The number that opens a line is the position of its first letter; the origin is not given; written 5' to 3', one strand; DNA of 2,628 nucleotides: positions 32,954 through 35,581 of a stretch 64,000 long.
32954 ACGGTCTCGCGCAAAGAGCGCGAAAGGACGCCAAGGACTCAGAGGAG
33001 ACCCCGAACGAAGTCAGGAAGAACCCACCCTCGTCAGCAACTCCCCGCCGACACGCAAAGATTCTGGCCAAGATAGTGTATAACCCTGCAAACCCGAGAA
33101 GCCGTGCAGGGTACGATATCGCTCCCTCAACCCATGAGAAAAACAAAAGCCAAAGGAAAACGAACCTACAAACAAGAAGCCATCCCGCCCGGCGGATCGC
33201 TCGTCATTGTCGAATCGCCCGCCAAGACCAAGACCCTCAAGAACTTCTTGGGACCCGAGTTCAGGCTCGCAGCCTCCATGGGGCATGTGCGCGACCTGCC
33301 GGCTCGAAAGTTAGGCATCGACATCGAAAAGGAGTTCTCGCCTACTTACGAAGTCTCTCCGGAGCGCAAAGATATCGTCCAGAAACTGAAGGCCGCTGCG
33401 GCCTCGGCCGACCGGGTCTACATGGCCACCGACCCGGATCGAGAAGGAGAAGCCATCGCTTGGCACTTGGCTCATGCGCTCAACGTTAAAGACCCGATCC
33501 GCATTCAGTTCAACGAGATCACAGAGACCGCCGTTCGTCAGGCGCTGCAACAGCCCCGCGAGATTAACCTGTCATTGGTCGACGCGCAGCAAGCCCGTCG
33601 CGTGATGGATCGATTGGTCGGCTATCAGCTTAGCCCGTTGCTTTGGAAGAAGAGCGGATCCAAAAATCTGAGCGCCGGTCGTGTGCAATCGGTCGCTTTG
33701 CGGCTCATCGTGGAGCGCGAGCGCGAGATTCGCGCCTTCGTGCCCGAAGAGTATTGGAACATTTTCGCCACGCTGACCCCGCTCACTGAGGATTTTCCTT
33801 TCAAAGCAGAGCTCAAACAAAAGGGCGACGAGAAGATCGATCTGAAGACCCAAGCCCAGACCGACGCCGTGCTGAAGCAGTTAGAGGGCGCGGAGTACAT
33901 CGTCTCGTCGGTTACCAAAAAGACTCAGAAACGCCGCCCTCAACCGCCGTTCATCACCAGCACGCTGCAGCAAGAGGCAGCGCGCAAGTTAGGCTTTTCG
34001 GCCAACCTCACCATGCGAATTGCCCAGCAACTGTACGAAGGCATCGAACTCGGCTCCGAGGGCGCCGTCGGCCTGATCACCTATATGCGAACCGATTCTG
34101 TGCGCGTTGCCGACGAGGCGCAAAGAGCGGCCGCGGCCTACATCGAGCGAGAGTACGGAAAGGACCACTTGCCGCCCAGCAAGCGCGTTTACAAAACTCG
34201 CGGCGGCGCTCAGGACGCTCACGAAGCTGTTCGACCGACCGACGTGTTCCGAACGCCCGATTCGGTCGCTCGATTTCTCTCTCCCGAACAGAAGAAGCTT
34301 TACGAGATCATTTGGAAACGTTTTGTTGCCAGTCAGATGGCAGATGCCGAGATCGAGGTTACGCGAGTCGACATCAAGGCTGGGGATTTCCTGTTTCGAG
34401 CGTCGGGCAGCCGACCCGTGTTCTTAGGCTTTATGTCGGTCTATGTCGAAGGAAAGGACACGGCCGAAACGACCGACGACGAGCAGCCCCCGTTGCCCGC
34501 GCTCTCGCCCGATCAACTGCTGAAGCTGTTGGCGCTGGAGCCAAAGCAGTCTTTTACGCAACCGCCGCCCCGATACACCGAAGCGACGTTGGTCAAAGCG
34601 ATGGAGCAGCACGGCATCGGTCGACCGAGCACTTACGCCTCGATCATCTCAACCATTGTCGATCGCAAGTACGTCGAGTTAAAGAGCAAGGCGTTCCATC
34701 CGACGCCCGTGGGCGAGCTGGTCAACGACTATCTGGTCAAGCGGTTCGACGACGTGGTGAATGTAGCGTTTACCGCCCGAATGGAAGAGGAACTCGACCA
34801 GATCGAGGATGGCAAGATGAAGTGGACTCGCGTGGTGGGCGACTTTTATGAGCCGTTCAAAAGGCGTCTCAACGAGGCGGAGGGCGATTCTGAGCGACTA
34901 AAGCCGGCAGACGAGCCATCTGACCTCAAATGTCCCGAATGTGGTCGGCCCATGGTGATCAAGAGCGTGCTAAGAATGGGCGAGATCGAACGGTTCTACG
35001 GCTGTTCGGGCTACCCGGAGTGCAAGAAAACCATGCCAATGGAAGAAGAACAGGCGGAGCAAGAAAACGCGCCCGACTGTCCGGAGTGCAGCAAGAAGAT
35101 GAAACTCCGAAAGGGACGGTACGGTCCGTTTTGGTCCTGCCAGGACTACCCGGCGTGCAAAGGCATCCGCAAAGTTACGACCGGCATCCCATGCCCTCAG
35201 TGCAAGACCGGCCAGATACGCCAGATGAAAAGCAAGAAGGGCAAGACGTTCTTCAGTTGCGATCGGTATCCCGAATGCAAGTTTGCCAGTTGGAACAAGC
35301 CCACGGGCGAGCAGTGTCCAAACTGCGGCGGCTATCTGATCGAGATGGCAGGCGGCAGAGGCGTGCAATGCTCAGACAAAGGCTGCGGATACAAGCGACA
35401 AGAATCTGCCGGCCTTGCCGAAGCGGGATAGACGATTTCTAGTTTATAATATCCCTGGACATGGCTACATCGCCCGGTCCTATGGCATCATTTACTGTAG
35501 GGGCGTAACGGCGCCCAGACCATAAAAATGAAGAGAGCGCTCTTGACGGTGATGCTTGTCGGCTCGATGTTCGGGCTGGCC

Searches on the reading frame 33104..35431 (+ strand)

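Call 12: search_protein_families(library=pfam, proteins=[window:33104-35431:+], max_evalue=0.001)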
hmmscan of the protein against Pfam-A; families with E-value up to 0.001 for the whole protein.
window:33104-35431:+ (775 aa): 3 families
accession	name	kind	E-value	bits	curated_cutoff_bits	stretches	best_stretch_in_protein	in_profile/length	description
PF01131.25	Topoisom_bac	-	2.9e-131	438.7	35.1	1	154-578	2-410/411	DNA topoisomerase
PF01396.24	Zn_ribbon_Top1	-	2.8e-30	104.2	32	3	696-733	3-38/39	Topoisomerase DNA binding C4 zinc finger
PF01751.28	Toprim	-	4.3e-19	68.9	23.1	1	33-139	2-96/96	Toprim domain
